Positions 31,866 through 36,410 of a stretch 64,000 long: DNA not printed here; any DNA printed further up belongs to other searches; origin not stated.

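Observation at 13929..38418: About 24 kb envelope-glycan locus: complete DPA-type arabinose-donor pathway wired to five GT-C modules, without Emb/AftA-C or galactan genes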

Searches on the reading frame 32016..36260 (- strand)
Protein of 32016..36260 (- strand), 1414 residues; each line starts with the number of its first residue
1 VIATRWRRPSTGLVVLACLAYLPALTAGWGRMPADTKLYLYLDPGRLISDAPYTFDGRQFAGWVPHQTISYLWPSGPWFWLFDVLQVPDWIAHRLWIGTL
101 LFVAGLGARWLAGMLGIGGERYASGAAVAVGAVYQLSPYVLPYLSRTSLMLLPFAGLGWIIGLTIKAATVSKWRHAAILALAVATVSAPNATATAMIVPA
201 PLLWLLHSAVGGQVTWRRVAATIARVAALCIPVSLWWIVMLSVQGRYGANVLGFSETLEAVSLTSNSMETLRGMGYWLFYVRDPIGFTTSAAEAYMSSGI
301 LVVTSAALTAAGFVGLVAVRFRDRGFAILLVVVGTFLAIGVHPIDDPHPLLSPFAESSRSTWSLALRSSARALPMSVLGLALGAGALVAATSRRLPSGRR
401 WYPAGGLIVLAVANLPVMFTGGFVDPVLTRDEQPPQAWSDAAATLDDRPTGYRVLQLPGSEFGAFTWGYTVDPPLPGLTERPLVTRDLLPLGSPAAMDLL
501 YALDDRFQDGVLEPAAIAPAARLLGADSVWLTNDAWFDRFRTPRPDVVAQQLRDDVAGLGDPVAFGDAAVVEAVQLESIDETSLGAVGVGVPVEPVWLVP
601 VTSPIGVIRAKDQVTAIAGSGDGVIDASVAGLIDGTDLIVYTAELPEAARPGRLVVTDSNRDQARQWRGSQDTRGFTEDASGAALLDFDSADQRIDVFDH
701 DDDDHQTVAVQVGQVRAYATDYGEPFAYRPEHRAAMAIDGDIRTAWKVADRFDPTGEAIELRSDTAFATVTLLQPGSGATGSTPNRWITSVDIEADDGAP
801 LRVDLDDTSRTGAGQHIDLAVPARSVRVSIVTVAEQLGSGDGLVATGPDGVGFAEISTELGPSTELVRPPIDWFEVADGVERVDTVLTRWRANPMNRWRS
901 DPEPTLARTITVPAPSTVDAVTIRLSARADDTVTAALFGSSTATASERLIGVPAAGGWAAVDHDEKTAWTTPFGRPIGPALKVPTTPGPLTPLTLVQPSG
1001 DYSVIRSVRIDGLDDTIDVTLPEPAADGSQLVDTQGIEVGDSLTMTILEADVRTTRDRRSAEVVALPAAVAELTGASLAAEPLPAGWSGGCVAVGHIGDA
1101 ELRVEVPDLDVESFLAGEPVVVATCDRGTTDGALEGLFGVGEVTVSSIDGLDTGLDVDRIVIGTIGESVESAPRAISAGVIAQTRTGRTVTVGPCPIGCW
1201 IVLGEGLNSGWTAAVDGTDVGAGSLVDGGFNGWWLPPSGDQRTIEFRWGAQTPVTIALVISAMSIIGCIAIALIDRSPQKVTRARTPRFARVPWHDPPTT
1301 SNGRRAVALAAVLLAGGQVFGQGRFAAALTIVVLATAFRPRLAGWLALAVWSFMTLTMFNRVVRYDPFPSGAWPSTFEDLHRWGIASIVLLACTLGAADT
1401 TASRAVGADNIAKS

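Call 7: search_protein_families(library=pfam, proteins=[window:32016-36260:-], max_evalue=0.01)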
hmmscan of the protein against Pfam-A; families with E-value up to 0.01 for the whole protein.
window:32016-36260:- (1414 aa): 1 family
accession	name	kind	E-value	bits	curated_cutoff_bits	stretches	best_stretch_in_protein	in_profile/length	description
PF11847.13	GT-C_AftD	-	8.1e-85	285.5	26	1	24-670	6-640/661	Alpha-(1->3)-arabinofuranosyltransferase, N-terminal GT-C domain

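Call 8: search_protein_families(library=ncbifam, proteins=[window:32016-36260:-], max_evalue=0.001)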
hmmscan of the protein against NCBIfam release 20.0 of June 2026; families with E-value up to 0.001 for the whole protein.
window:32016-36260:- (1414 aa): 1 family
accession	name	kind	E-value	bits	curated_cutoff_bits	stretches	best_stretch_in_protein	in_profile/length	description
NF047619.1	NADase_discoid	domain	6.4e-06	26.3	38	1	730-834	11-116/130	NADase-type glycan-binding domain-containing protein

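Call 15: search_solved_structures(query=window:32016-36260:-, show_alignments=1)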
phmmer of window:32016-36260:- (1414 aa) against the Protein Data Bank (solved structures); distinct sequences matched with E-value up to 0.001: 2.
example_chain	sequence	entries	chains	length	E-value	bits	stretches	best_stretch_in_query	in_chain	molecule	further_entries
6w98_A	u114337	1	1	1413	4e-26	93.9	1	13-1315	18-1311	F5/8 type C domain-containing protein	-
6wbx_A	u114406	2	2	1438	7.1e-26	93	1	13-1329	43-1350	DUF3367 domain-containing protein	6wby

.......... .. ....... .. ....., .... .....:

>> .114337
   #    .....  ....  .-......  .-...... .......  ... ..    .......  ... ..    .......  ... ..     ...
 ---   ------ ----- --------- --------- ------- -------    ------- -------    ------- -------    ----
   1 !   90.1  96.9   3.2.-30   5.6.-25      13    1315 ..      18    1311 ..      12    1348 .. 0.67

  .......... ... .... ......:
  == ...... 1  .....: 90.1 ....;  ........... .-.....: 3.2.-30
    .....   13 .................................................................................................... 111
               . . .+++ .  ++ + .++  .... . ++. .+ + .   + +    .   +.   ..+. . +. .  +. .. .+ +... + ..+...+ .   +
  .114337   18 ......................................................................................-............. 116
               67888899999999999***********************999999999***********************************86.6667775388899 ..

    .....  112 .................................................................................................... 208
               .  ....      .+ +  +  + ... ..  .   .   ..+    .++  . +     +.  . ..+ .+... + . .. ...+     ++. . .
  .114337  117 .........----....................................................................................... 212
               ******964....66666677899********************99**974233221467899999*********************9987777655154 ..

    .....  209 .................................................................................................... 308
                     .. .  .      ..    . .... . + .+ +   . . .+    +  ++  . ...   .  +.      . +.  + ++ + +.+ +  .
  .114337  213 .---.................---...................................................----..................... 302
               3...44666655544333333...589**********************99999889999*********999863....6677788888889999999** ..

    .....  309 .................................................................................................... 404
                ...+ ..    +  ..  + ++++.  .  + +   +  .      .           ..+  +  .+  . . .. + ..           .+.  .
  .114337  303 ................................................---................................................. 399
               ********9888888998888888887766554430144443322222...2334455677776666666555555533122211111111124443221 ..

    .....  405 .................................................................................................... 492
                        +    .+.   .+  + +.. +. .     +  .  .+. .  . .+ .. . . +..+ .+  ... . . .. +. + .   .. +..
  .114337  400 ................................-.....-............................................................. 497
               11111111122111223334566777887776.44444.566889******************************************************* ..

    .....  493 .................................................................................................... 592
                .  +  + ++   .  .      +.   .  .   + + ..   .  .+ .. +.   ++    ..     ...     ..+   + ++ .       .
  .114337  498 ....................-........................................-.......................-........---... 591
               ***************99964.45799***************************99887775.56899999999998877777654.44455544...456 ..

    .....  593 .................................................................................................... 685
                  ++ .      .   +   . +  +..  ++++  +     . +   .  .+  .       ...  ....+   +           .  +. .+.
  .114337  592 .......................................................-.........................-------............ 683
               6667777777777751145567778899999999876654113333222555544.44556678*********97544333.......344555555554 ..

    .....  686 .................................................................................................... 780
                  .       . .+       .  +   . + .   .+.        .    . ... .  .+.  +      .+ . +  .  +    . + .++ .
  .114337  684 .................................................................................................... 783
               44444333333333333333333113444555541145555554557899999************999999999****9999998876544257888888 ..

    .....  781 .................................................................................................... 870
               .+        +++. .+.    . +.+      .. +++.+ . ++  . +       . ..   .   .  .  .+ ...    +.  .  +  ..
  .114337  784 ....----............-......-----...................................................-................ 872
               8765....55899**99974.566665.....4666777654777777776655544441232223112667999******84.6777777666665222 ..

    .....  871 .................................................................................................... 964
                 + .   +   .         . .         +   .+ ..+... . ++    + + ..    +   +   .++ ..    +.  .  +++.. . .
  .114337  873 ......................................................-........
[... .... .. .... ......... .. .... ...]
